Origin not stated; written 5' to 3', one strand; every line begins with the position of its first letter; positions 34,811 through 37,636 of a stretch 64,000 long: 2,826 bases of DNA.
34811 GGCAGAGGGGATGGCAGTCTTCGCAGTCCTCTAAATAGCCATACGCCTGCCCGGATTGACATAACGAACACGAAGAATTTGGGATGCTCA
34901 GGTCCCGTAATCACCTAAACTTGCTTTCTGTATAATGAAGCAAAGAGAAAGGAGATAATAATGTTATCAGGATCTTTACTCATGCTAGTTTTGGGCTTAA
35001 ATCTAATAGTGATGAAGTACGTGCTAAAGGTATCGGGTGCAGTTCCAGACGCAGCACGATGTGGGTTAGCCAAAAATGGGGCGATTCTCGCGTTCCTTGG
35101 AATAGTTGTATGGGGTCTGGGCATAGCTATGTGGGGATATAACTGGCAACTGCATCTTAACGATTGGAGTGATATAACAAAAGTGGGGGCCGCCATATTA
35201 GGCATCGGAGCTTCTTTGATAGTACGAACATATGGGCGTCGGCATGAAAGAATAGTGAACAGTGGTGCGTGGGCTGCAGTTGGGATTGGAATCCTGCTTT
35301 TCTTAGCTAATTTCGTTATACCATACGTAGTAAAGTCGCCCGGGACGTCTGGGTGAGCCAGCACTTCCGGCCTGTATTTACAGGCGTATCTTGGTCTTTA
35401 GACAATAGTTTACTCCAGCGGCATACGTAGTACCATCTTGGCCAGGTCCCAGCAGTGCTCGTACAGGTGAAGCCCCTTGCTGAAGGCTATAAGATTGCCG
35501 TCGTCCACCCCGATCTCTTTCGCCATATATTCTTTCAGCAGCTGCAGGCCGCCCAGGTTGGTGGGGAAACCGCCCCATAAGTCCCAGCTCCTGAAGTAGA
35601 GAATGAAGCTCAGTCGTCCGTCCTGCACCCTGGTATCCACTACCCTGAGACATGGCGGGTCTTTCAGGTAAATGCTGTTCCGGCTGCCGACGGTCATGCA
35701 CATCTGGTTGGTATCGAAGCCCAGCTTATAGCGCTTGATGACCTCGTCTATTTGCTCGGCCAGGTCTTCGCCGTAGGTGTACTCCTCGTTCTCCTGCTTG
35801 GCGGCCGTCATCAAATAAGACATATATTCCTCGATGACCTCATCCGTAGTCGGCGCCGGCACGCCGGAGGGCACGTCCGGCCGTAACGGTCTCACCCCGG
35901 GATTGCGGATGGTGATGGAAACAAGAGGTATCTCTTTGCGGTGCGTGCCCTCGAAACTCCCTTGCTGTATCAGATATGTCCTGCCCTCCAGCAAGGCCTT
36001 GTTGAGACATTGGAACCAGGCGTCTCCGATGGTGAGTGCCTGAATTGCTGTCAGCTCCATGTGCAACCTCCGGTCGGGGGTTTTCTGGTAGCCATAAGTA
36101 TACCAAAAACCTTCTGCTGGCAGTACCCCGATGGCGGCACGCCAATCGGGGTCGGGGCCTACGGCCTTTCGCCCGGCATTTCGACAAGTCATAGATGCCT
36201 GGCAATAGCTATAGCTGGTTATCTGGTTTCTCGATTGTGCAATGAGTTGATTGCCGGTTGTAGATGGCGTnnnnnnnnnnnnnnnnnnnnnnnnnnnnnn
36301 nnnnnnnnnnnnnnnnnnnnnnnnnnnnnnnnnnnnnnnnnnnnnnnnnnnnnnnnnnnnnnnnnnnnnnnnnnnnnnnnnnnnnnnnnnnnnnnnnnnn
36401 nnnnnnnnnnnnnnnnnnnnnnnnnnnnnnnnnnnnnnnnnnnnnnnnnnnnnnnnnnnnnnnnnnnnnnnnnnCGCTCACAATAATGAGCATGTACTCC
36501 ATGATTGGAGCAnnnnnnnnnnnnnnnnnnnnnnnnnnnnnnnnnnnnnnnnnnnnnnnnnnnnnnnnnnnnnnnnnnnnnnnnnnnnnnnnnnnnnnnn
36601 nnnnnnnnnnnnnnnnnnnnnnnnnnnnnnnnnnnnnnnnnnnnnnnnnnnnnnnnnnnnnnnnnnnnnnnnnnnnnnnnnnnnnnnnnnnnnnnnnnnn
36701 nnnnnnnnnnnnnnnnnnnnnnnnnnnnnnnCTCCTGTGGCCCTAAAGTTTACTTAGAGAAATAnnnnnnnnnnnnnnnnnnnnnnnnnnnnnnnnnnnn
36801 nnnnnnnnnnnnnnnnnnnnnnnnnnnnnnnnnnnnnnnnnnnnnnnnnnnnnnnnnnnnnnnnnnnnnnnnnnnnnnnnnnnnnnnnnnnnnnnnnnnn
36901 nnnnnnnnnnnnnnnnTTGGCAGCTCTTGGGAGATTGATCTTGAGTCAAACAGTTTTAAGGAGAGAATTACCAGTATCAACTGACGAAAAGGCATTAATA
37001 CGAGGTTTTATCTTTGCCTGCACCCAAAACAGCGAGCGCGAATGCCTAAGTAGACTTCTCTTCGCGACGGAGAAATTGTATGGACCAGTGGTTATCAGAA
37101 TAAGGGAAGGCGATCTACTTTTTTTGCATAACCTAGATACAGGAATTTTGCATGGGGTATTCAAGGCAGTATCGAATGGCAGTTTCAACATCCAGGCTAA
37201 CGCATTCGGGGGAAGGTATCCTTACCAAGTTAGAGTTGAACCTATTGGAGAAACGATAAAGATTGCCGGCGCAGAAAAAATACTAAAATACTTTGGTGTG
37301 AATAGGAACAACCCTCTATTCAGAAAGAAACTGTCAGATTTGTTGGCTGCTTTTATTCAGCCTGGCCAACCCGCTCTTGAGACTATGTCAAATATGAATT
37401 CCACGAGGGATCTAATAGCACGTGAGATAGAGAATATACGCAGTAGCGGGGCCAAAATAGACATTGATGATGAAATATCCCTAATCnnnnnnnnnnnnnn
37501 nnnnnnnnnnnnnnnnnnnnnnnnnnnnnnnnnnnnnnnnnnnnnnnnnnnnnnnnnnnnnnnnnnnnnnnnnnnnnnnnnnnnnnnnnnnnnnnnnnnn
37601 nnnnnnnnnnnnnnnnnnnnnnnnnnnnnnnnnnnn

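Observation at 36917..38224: DNA methyltransferase fused to a plant-like DCD (PUA-like) reader domain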

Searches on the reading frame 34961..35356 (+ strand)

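Call 56: search_protein_families(library=pfam, proteins=[window:34961-35356:+], max_evalue=0.1)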
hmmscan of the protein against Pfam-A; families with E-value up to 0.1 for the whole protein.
window:34961-35356:+ (131 aa): 1 family
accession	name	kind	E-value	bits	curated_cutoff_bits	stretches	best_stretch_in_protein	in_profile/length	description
PF09925.14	DUF2157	-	0.041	14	32.4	1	39-118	34-109/146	Predicted membrane protein (DUF2157)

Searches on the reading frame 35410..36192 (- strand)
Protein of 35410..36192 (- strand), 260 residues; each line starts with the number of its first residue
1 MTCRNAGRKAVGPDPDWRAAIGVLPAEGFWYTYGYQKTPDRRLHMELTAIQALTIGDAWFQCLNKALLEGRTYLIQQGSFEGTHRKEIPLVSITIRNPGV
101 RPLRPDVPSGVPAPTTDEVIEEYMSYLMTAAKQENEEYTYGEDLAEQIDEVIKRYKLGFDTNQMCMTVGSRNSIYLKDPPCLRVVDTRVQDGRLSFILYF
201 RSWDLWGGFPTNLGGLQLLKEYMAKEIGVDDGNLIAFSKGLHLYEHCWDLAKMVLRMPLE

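Call 3: search_protein_families(library=pfam, proteins=[window:35410-36192:-], max_evalue=1)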
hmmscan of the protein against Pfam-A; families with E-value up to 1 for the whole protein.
window:35410-36192:- (260 aa): 1 family
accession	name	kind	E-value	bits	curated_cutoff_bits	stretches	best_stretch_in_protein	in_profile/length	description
PF00303.24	Thymidylat_synt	-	1.2e-11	44.7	24.3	1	141-255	105-222/266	Thymidylate synthase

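Call 75: search_protein_families(library=ncbifam, proteins=[window:35410-36192:-], max_evalue=0.001)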
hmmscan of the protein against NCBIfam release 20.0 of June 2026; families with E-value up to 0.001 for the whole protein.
window:35410-36192:- (260 aa): 5 families
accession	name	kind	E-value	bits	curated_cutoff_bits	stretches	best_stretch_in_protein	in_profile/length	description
TIGR03283.1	thy_syn_methano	equivalog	2e-28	99.3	174.55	1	49-249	2-199/201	thymidylate synthase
NF002497.0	PRK01827.1-3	equivalog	6e-11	42.2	327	1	142-255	106-220/264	thymidylate synthase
TIGR03284.1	thym_sym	equivalog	1.1e-10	41.2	108.35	1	141-253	137-250/296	thymidylate synthase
NF002496.0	PRK01827.1-2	equivalog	8.4e-10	38.2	325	1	139-250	157-269/318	thymidylate synthase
NF002499.0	PRK01827.1-5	equivalog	2.3e-09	36.9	405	1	143-255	107-220/264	thymidylate synthase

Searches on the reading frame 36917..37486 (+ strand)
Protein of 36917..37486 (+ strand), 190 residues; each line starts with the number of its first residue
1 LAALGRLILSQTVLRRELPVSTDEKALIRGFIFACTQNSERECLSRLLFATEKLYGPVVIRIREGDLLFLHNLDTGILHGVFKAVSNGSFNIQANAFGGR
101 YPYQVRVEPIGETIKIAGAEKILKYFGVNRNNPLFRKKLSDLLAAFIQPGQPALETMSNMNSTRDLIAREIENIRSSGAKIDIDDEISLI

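Call 22: search_protein_representatives(protein=window:36917-37486:+)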
Query: 190 residues. Proteins with E-value up to 0.001 (for the whole library): 1143; up to 1e-10: 157; up to 1e-30: 9. The best 150 are listed.
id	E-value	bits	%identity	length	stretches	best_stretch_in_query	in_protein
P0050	4.6e-52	192.5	57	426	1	14-190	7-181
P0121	1.1e-46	175.0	63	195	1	21-147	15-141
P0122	7.3e-45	169.1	54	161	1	16-162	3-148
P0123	3.4e-40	153.8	60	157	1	27-149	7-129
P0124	1.6e-37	145.2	59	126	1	26-144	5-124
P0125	9.0e-37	142.7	53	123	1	21-138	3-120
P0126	4.6e-36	140.4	63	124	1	15-119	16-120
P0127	8.3e-34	133.0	36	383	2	27-142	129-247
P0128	5.4e-31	123.9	27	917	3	29-121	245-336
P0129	7.6e-28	113.6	42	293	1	27-144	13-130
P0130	2.7e-27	111.8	46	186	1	48-190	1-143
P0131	6.3e-27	110.6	35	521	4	23-110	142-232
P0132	1.3e-26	109.6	63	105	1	25-108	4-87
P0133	7.9e-26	107.1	47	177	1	27-146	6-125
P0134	1.7e-25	106.0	45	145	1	28-142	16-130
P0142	6.2e-22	94.4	41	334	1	28-137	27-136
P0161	7.8e-19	84.3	34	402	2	29-131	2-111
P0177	1.2e-16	77.1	38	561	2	29-126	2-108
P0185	1.2e-15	73.9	36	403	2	30-136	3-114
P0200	3.7e-14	69.1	38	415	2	30-108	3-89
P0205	6.4e-14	68.3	41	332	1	29-131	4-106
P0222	1.6e-12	63.7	41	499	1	29-129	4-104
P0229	2.0e-12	63.4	40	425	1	29-130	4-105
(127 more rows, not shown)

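Call 30: search_protein_families(library=pfam, proteins=[P0129, P0142, P0161, P0177, P0185, P0200, P0205, P0222, P0229, P0127], max_evalue=0.001)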
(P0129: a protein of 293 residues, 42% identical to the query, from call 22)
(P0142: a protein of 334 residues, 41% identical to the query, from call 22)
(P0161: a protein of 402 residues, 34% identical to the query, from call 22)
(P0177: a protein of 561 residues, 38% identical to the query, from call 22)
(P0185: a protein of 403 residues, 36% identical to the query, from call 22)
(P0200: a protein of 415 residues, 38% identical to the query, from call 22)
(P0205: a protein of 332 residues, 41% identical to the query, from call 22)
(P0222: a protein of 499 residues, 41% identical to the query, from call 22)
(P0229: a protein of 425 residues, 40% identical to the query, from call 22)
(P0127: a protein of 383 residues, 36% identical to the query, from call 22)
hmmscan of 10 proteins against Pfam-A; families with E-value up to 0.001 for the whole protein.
P0129 (293 aa): 2 families
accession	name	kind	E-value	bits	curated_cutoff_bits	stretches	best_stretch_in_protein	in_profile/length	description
PF10539.14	Dev_Cell_Death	-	4.1e-22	78.8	27.8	1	16-104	2-93/126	Development and cell death domain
PF01555.25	N6_N4_Mtase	-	7.8e-18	65.7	26.7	1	150-264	124-220/221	DNA methylase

P0142 (334 aa): 5 families
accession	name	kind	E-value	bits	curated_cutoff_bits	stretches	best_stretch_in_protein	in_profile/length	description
PF01555.25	N6_N4_Mtase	-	2.7e-23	83.5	26.7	2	143-244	111-214/221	DNA methylase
PF10539.14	Dev_Cell_Death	-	1.8e-14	54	27.8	1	29-117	2-93/126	Development and cell death domain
PF01170.24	UPF0020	-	6.3e-08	33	22.3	0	247-305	106-158/197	RMKL-like, methyltransferase domain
PF05148.21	Methyltransf_8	-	1.7e-06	28.6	27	1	210-275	70-136/219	Hypothetical methyltransferase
PF08241.18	Methyltransf_11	-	3e-05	25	21.2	0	224-268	9-66/95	Methyltransferase domain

P0161 (402 aa): 1 family
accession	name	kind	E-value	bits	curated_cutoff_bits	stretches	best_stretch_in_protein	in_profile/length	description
PF10539.14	Dev_Cell_Death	-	4.1e-37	127.2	27.8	2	3-117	2-115/126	Development and cell death domain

P0177 (561 aa): 2 families
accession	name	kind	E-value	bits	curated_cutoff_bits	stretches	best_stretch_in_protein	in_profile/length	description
PF10539.14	Dev_Cell_Death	-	1.7e-33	115.5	27.8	2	2-108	1-104/126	Development and cell death domain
PF14267.11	DUF4357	-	1.1e-15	57.8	38.4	1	503-547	1-45/54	Domain of unknown function (DUF4357)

P0185 (403 aa): 1 family
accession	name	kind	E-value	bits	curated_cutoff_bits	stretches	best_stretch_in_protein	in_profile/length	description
PF10539.14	Dev_Cell_Death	-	9.3e-35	119.6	27.8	2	149-246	3-100/126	Development and cell death domain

P0200 (415 aa): 1 family
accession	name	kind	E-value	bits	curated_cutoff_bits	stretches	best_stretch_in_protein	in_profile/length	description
PF10539.14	Dev_Cell_Death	-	7.8e-30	103.7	27.8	2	3-105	2-98/126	Development and cell death domain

P0205 (332 aa): 6 families
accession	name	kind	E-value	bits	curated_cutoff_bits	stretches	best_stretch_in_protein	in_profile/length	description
PF00004.35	AAA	-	2.9e-30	105.8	21.2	1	197-326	1-129/131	ATPase family associated with various cellular activities (AAA)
PF10539.14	Dev_Cell_Death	-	3.7e-17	62.7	27.8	1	6-90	3-90/126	Development and cell death domain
PF05496.18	RuvB_N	-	2.5e-07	31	27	1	186-279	25-111/159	Holliday junction DNA helicase RuvB P-loop domain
PF13191.12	AAA_16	-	6e-06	27.3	32.6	1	193-285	23-122/167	AAA ATPase domain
PF13401.12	AAA_22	-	2.7e-05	24.9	27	0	197-230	8-37/130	AAA domain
PF07728.20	AAA_5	-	0.00059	20.3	22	0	196-225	1-31/139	AAA domain (dynein-related subfamily)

P0222 (499 aa): 5 families
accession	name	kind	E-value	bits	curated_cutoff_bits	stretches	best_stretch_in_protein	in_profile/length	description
PF00004.35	AAA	-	1.6e-30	106.7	21.2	1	266-395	1-129/131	ATPase family associated with various cellular activities (AAA)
PF10539.14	Dev_Cell_Death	-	4e-16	59.4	27.8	1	6-87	3-87/126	Development and cell death domain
PF17862.7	AAA_lid_3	-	4.4e-08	33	27.2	1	426-457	4-35/45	AAA+ lid domain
PF05496.18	RuvB_N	-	7.1e-06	26.3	27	1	259-346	29-109/159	Holliday junction DNA helicase RuvB P-loop domain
PF13401.12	AAA_22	-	0.0005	20.8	27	0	265-369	7-89/130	AAA domain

P0229 (425 aa): 6 families
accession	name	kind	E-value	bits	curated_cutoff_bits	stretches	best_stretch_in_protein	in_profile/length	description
PF00004.35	AAA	-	1.6e-29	103.4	21.2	1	191-321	1-130/131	ATPase family associated with various cellular activities (AAA)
PF10539.14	Dev_Cell_Death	-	2.5e-16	60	27.8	1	6-91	3-91/126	Development and cell death domain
PF17862.7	AAA_lid_3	-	4.8e-08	32.8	27.2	1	351-383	4-36/45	AAA+ lid domain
PF13401.12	AAA_22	-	4.9e-06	27.3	27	1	189-281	6-83/130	AAA domain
PF05496.18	RuvB_N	-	4.9e-06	26.8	27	1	190-263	35-101/159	Holliday junction DNA helicase RuvB P-loop domain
PF13191.12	AAA_16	-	7.6e-05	23.7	32.6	1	188-294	24-136/167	AAA ATPase domain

P0127 (383 aa): 1 family
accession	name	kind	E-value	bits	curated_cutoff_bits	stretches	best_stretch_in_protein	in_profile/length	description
PF10539.14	Dev_Cell_Death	-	2.6e-54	182.8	27.8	2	4-123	2-126/126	Development and cell death domain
